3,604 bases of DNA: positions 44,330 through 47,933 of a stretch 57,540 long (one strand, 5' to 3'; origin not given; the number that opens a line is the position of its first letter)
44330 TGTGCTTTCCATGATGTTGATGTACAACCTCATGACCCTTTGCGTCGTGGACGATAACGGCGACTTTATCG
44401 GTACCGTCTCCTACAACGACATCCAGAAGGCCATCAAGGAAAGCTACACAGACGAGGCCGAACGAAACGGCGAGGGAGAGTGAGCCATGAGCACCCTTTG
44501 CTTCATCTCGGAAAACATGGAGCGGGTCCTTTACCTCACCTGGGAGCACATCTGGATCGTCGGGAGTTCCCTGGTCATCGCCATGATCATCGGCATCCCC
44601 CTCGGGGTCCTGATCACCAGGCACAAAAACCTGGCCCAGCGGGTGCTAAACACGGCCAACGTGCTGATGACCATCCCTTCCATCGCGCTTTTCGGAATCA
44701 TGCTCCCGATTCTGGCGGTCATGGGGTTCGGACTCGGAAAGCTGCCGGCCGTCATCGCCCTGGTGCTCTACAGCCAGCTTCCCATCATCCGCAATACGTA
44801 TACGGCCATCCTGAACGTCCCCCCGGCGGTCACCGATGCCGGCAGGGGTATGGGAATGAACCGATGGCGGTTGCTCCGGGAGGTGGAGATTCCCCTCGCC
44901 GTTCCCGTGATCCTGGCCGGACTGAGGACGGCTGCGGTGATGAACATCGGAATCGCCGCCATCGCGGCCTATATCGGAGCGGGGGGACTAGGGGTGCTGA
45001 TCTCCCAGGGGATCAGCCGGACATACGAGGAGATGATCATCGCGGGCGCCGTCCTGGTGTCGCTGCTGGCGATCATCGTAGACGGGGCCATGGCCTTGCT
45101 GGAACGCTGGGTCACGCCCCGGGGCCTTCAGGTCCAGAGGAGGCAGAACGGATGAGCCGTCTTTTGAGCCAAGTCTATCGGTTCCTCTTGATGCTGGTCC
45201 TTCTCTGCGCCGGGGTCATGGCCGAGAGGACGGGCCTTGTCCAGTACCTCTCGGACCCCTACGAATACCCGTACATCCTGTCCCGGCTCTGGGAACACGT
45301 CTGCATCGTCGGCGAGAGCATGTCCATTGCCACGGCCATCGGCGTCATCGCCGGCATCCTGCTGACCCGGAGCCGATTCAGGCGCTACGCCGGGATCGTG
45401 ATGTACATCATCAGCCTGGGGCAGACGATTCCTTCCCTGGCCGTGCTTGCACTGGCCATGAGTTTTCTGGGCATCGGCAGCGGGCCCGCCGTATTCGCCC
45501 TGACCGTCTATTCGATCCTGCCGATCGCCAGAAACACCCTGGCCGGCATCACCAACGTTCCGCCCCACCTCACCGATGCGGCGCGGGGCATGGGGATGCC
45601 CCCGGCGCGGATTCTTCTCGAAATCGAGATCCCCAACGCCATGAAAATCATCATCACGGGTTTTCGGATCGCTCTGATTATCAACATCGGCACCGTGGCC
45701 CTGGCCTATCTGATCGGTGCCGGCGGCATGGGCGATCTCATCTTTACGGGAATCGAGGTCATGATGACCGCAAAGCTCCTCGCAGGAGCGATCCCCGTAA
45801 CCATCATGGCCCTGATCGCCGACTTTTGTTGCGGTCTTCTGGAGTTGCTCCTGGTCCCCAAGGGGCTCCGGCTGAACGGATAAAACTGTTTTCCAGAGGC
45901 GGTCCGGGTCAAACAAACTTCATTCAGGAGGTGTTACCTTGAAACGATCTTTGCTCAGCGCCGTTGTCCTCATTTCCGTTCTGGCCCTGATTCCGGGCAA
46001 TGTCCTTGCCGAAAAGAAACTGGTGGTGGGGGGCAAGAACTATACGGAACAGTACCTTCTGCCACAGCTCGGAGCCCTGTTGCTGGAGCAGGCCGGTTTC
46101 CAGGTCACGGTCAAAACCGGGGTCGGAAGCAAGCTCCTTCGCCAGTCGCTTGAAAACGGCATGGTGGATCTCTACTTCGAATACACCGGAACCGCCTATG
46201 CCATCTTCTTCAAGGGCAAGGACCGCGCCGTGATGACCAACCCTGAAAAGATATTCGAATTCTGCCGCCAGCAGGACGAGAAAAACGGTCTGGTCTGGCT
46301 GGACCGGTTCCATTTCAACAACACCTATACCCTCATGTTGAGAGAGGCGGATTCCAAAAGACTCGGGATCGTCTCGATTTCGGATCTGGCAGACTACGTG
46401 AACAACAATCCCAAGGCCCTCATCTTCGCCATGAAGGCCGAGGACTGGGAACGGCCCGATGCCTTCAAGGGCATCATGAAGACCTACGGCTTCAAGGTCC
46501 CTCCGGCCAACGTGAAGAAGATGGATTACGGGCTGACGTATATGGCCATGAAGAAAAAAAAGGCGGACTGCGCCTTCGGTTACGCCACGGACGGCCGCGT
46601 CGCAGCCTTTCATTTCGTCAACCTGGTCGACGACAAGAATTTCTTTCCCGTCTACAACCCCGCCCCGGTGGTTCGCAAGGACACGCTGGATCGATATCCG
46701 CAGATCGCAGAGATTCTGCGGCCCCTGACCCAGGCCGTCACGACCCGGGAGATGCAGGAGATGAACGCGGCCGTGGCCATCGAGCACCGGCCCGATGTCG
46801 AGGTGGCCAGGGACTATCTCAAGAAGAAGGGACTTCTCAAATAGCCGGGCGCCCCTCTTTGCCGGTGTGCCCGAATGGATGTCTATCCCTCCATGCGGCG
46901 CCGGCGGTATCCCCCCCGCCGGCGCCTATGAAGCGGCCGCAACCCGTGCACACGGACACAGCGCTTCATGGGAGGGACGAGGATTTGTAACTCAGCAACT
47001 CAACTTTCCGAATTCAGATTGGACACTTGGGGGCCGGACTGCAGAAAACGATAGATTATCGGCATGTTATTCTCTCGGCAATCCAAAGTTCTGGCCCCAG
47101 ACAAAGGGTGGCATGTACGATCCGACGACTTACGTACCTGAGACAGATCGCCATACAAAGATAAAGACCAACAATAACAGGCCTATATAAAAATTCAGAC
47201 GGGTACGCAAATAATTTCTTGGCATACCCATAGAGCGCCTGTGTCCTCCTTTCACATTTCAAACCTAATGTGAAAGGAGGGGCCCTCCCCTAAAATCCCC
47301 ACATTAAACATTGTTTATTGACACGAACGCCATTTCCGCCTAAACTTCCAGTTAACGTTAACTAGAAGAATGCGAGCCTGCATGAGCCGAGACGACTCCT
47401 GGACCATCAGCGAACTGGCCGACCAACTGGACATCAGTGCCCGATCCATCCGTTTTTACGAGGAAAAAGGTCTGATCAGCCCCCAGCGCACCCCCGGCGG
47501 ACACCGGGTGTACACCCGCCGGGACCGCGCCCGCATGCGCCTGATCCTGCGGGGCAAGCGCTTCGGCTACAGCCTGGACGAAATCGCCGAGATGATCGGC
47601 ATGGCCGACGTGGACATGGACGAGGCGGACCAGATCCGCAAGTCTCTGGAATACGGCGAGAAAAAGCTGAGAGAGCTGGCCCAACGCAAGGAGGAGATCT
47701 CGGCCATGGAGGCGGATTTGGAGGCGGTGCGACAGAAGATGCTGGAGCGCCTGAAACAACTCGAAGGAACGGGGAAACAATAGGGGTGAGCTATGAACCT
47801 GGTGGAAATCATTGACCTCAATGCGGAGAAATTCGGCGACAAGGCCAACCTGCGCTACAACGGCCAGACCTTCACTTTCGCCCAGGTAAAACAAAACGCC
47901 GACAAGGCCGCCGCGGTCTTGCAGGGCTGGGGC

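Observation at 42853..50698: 7.8-kb lower-GC cargo segment bracketed by a 24/25-nt direct repeat, with no recombinase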

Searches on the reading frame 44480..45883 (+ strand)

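Call 8: search_protein_families(library=pfam, proteins=[window:44480-45883:+])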
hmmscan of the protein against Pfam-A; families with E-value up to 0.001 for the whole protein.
window:44480-45883:+ (467 aa): 1 family
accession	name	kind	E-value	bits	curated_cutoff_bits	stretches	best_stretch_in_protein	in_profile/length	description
PF00528.27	BPD_transp_1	-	1.8e-24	87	26.4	1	288-453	1-177/184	Binding-protein-dependent transport system inner membrane component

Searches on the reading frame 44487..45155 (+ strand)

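Call 8: search_protein_families(library=pfam, proteins=[window:44487-45155:+])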
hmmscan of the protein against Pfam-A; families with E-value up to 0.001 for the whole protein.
window:44487-45155:+ (222 aa): 1 family
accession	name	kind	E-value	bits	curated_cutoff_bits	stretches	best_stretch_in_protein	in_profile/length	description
PF00528.27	BPD_transp_1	-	1.4e-24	87.3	26.4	1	36-209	1-182/184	Binding-protein-dependent transport system inner membrane component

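Call 72: search_protein_families(library=ncbifam, proteins=[window:44487-45155:+], max_evalue=0.00001)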
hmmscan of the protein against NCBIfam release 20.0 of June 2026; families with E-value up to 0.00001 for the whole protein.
window:44487-45155:+ (222 aa): 10 families
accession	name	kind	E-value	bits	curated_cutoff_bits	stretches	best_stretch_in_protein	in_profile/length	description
TIGR03416.1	ABC_choXWV_perm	equivalog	8.5e-27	94.3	363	1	20-199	90-264/267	choline ABC transporter permease subunit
NF008196.0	PRK10952.1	equivalog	1.3e-23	83.4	439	1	24-202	152-325/356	glycine betaine/L-proline ABC transporter permease ProW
NF040733.1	ABC_perm_U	equivalog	5.3e-17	62.1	295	1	27-210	67-246/251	ABC transporter permease subunit SaoP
NF008049.0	PRK10782.1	subfamily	1.5e-11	44.4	212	1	14-196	8-199/217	methionine ABC transporter permease MetI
TIGR01183.1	ntrB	equivalog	1.5e-11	44.4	209.05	1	25-203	26-200/202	nitrate ABC transporter permease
TIGR01097.1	PhnE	equivalog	1.9e-10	40.7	216.7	1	10-207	53-249/252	phosphonate ABC transporter, permease protein PhnE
TIGR00974.1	3a0107s02c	equivalog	3.8e-09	36.1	193.45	1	23-151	61-204/272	phosphate ABC transporter permease PstA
NF008470.0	PRK11365.1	equivalog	3e-08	33.4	347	1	19-208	59-248/263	aliphatic sulfonate ABC transporter permease SsuC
NF007545.0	PRK10160.1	equivalog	1.2e-07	31.5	342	1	28-212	90-270/275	taurine ABC transporter permease TauC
NF007047.0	PRK09500.1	equivalog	7e-07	29.1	326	1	13-166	55-209/257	spermidine/putrescine ABC transporter permease PotC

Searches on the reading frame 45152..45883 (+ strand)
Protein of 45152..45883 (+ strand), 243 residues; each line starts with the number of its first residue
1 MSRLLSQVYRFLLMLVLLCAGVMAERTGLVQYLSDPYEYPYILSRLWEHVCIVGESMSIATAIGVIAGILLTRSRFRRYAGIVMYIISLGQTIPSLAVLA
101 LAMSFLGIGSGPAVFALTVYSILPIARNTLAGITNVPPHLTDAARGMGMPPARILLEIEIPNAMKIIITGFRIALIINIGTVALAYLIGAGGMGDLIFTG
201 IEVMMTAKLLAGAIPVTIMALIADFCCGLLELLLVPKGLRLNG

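Call 72: search_protein_families(library=ncbifam, proteins=[window:45152-45883:+], max_evalue=0.00001)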
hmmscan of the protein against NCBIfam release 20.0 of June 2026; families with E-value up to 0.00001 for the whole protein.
window:45152-45883:+ (243 aa): 9 families
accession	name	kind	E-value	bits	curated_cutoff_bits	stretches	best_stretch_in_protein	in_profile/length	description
TIGR03416.1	ABC_choXWV_perm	equivalog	8.2e-21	74.7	363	1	48-224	90-264/267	choline ABC transporter permease subunit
NF040733.1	ABC_perm_U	equivalog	1.1e-18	67.7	295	1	52-230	64-241/251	ABC transporter permease subunit SaoP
NF008196.0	PRK10952.1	equivalog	1.6e-18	66.7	439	1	55-224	155-322/356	glycine betaine/L-proline ABC transporter permease ProW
TIGR01183.1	ntrB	equivalog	1.5e-13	50.9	209.05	1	53-224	26-196/202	nitrate ABC transporter permease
NF008470.0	PRK11365.1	equivalog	3.7e-13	49.5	347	1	45-233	57-248/263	aliphatic sulfonate ABC transporter permease SsuC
NF007545.0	PRK10160.1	equivalog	3.8e-13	49.5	342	1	45-226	75-259/275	taurine ABC transporter permease TauC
TIGR01097.1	PhnE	equivalog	4.7e-09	36.1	216.7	1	37-228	51-245/252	phosphonate ABC transporter, permease protein PhnE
NF008049.0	PRK10782.1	subfamily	5.8e-07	29.4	212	1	55-200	22-179/217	methionine ABC transporter permease MetI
TIGR00974.1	3a0107s02c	equivalog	2.2e-06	27.1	193.45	1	41-198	51-216/272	phosphate ABC transporter permease PstA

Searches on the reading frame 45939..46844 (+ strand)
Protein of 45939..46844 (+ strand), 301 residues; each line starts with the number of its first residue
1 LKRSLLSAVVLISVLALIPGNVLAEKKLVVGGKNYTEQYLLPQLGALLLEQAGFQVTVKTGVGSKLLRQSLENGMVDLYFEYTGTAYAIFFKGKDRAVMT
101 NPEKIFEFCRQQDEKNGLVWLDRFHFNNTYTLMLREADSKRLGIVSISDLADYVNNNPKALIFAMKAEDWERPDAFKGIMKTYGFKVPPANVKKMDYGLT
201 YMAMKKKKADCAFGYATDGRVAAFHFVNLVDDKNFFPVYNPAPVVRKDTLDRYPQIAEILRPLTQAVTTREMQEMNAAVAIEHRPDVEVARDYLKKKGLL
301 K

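Call 8: search_protein_families(library=pfam, proteins=[window:45939-46844:+])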
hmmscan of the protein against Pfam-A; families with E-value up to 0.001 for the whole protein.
window:45939-46844:+ (301 aa): 1 family
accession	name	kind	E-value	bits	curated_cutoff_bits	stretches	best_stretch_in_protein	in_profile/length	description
PF04069.17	OpuAC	-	1.1e-57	196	21.2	1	26-296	1-257/257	Substrate binding domain of ABC-type glycine betaine transport system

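Call 47: find_homologous_proteins(query=window:45939-46844:+, max_evalue=1e-40)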
Query window:45939-46844:+ (301 aa): 3651 proteins with E <= 1e-40 among 8000 candidates; the best 120 are listed.
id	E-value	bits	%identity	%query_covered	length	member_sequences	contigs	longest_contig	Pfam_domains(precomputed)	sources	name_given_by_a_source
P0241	8.0e-198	673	100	100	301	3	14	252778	PF04069.18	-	-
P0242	9.6e-168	575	84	100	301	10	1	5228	PF04069.18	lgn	-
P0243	5.1e-163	559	82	100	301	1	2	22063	PF04069.18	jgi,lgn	-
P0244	4.0e-133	461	67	98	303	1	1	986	PF04069.18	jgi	-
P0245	8.2e-131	453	43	93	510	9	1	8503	PF04069.18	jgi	-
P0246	4.4e-129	448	65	99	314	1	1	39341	PF04069.18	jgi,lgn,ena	-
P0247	4.8e-115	402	59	98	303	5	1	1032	PF04069.18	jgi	jgi:osmoprotectant transport system substrate-binding protein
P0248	9.1e-115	401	59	99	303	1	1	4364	PF04069.18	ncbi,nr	ncbi:MAG: glycine betaine ABC transporter substrate-binding protein [Sedimentisphaerales bacterium]|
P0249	1.1e-114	401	59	99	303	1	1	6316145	PF04069.18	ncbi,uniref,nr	ncbi:glycine betaine ABC transporter substrate-binding protein [Desulfopila sp. IMCC35008]|uniref:gl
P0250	1.2e-114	400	61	99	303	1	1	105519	PF04069.18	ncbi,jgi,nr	ncbi:MAG: glycine betaine ABC transporter substrate-binding protein [Deltaproteobacteria bacterium]|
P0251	1.5e-114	400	60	99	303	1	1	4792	PF04069.18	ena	-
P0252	2.9e-114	399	59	99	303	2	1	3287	PF04069.18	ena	-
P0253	3.0e-114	399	60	99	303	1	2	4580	PF04069.18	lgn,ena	-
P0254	6.7e-114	398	59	100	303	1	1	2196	PF04069.18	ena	-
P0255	3.8e-113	395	60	100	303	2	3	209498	PF04069.18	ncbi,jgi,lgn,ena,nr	ncbi:MAG TPA: glycine betaine ABC transporter substrate-binding protein [Syntrophales bacterium]|nr:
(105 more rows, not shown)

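Call 48: find_encoding_contigs(protein=P0243, flank=10000, max_places=3)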
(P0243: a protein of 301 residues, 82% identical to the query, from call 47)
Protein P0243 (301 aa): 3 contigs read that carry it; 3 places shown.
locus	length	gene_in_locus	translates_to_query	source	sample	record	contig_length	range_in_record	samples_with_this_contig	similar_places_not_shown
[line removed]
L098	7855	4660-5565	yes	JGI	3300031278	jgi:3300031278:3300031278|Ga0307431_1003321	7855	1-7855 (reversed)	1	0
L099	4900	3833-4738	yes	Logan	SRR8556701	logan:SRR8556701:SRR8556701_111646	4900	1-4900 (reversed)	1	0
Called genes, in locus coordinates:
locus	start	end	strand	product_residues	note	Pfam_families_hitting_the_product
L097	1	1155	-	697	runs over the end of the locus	PF01555:N6_N4_Mtase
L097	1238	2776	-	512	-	-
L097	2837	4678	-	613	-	PF13087:AAA_12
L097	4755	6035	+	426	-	PF13546:DDE_5, PF01609:DDE_Tnp_1 (weak)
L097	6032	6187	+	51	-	-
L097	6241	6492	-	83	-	-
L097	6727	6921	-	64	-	-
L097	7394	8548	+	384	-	PF00005:ABC_tran, PF00571:CBS (weak)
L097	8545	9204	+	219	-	PF00528:BPD_transp_1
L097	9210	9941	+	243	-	PF00528:BPD_transp_1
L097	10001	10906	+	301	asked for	PF04069:OpuAC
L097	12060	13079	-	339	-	PF04392:ABC_sub_bind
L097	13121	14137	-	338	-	PF04392:ABC_sub_bind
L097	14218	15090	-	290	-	PF00512:HisKA, PF02518:HATPase_c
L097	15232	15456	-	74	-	-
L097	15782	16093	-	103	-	-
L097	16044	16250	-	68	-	-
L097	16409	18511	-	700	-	PF00749:tRNA-synt_1c, PF03950:tRNA-synt_1c_C, PF20974:tRNA-synt_1c_C2, PF01588:tRNA_bind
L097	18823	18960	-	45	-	?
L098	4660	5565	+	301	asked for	PF04069:OpuAC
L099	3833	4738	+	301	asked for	PF04069:OpuAC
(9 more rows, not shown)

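Call 49: find_encoding_contigs(protein=P0242, flank=10000, max_places=3)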
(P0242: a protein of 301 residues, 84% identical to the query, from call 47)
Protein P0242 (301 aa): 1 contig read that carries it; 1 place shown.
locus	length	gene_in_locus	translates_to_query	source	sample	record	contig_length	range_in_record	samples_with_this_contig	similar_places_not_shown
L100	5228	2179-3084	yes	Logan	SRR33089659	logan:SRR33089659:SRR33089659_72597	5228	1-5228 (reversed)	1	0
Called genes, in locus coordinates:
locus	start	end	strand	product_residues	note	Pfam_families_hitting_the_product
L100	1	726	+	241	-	?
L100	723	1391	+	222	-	PF00528:BPD_transp_1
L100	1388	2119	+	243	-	PF00528:BPD_transp_1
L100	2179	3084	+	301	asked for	PF04069:OpuAC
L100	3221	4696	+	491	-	PF00890:FAD_binding_2, PF01134:GIDA (faint), PF01266:DAO, PF03486:HI0933_like (weak), PF07992:Pyr_redox_2 (weak), PF12831:FAD_oxidored, PF13450:NAD_binding_8 (weak)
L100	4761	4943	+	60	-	-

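Call 72: search_protein_families(library=ncbifam, proteins=[window:45939-46844:+], max_evalue=0.00001)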
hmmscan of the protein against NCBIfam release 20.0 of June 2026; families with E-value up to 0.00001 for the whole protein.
window:45939-46844:+ (301 aa): 1 family
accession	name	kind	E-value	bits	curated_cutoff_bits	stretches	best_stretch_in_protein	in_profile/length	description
NF049931.1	GlyBetbindOsmF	equivalog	4.4e-54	183.5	400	1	26-301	3-283/283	glycine betaine ABC transporter substrate-binding protein OsmF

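Call 92: search_solved_structures(query=window:45939-46844:+, max_evalue=1e-10)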
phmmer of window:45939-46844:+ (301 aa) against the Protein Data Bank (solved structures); distinct sequences matched with E-value up to 1e-10: 27.
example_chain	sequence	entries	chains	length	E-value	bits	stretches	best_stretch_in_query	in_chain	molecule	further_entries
4wep_A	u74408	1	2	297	5.4e-41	143.8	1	29-300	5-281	Putative osmoprotectant uptake system substrate-binding protein OsmF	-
6uru_A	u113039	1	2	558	1.5e-40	142.4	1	99-300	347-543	iAChSnFR precursor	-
8dp6_A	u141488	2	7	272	4.6e-40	140.8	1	21-299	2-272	Osmoprotection protein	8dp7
7s7w_A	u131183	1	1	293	2.6e-39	138.3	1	26-300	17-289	iNicSnFR 3.0 Fluorescent Nicotine Sensor precursor binding protein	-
6efr_A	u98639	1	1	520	3e-38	134.8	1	99-300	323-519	iNicSnFR 1.0, a genetically encoded nicotine biosensor,Green fluorescent protein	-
6v1r_A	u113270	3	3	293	3.8e-38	134.5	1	27-300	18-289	iAChSnFR Fluorescent Acetylcholine Sensor V9 precursor binding protein | iAchSnFR Fluorescent Acetylcholine Sensor precursor binding protein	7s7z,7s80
1sw1_A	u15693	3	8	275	3.9e-38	134.5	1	25-301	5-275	osmoprotection protein (proX)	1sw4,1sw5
7s7x_A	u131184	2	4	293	3.9e-38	134.4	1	27-300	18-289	iNicSnFR 4.0 Fluorescent Nicotine Sensor precursor binding protein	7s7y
1sw2_A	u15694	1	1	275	4.5e-38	134.3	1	25-301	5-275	osmoprotection protein (proX)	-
3mam_A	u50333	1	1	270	1.8e-36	129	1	27-301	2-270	Osmoprotection protein (ProX)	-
7s7t_A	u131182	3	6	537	8.9e-36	126.7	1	99-300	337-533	iNicSnFR 3.0 Fluorescent Nicotine Sensor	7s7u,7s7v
5teu_A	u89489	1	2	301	1.1e-35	126.4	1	27-301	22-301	Substrate-binding region of ABC-type glycine betaine transport system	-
5uve_A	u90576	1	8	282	1.6e-35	125.9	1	30-301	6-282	Substrate-binding region of ABC-type glycine betaine transport system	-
4nd9_A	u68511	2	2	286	4.6e-34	121.1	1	23-300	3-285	ABC transporter, substrate binding protein (Proline/glycine/betaine)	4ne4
4z7e_A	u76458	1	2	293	5.4e-34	120.9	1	25-301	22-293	Lmo1422 protein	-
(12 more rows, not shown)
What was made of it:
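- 43330..46844 (+): ABC module: OpuC/OsmU-type osmoprotectant ABC transporter. ATPase with CBS domains 43341-44483, permeases 44487-45155 and 45152-45883, binding protein 45939-46844. Closest solved structures are OsmF and ProX (call 92).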

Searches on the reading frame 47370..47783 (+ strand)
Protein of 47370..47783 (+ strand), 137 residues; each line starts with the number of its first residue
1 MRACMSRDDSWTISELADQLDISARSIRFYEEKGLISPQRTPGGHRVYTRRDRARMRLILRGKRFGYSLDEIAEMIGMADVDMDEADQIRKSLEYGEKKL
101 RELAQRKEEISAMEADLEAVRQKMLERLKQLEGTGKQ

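Call 8: search_protein_families(library=pfam, proteins=[window:47370-47783:+])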
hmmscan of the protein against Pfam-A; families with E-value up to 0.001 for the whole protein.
window:47370-47783:+ (137 aa): 8 families
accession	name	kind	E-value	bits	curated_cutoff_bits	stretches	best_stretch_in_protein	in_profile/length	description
PF13411.12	MerR_1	-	1.5e-18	67.1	21.6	1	12-76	2-66/69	MerR HTH family regulatory protein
PF00376.29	MerR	-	2.3e-16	59.7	28.2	1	12-48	1-38/38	MerR family regulatory protein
PF09278.17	MerR-DNA-bind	-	2e-11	44.8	25.4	1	53-119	1-64/65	MerR, DNA binding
PF13384.12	HTH_23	-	3.1e-05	24.1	24.6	0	50-78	2-29/50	Homeodomain-like domain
PF01381.28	HTH_3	-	0.00029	21.2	23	0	11-33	10-32/55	Helix-turn-helix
PF12728.13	HTH_17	-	0.00033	21.3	27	0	12-52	3-42/51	Helix-turn-helix domain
PF08281.18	Sigma70_r4_2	-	0.00045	20.2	25.7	0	5-29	21-45/54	Sigma-70, region 4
PF04545.22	Sigma70_r4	-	0.00092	19.1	24.1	0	5-35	15-45/50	Sigma-70, region 4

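Call 72: search_protein_families(library=ncbifam, proteins=[window:47370-47783:+], max_evalue=0.00001)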
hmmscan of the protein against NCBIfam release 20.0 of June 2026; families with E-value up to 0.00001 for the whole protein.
window:47370-47783:+ (137 aa): 17 families
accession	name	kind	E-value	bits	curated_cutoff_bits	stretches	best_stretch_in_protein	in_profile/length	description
NF007069.0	PRK09514.1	equivalog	4.2e-20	72.2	143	1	11-121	2-111/141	Zn(2+)-responsive transcriptional regulator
TIGR02051.1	MerR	equivalog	2.9e-19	69.5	150.85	1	12-124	1-109/124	mercury resistance transcriptional regulator MerR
TIGR02043.1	ZntR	equivalog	1e-18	67.7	167.95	1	12-120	3-110/131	Zn(2+)-responsive transcriptional regulator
TIGR02044.1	CueR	equivalog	2.8e-18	66.2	147.4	1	13-121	3-109/127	Cu(I)-responsive transcriptional regulator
NF050798.1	TF_FtsR_Actino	equivalog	4.8e-15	56.3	150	1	21-115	16-112/223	transcriptional regulator FtsR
TIGR02047.1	CadR-PbrR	equivalog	8.3e-14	51.7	151.45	1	13-123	3-111/127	Cd(II)/Pb(II)-responsive transcriptional regulator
NF010315.0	PRK13752.1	subfamily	3.5e-13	49.8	261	1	11-118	8-111/144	mercury resistance transcriptional regulator MerR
NF007590.0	PRK10227.1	equivalog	7.1e-13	48.8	244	1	13-120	3-108/135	Cu(I)-responsive transcriptional regulator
NF047375.1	HeatShock_HspR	equivalog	7.1e-12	45.2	105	1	11-96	4-86/92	heat shock protein transcriptional repressor HspR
NF047377.1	heat_HspR_dupli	exception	2.9e-10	40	300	1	11-121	6-117/214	heat shock protein transcriptional repressor HspR, fused homodimer type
TIGR01950.1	SoxR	equivalog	5.2e-10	39.2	116.9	1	12-118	3-107/142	redox-sensitive transcriptional activator SoxR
NF041849.1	trans_regNmlR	equivalog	8.9e-09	35.4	175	1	13-116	3-104/117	stress response transcriptional regulator NmlR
TIGR02054.1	MerD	equivalog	8.7e-08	32.7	103.65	1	10-122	3-111/120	mercuric resistance transcriptional repressor MerD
NF053782.1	ChlnTransRegdde3219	equivalog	2.8e-07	30.3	450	1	5-114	1-106/278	choline utilization transcriptional activator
NF052513.1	TransRegCarH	equivalog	5.5e-07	29.1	400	1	5-61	1-58/274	HTH-type transcriptional repressor CarH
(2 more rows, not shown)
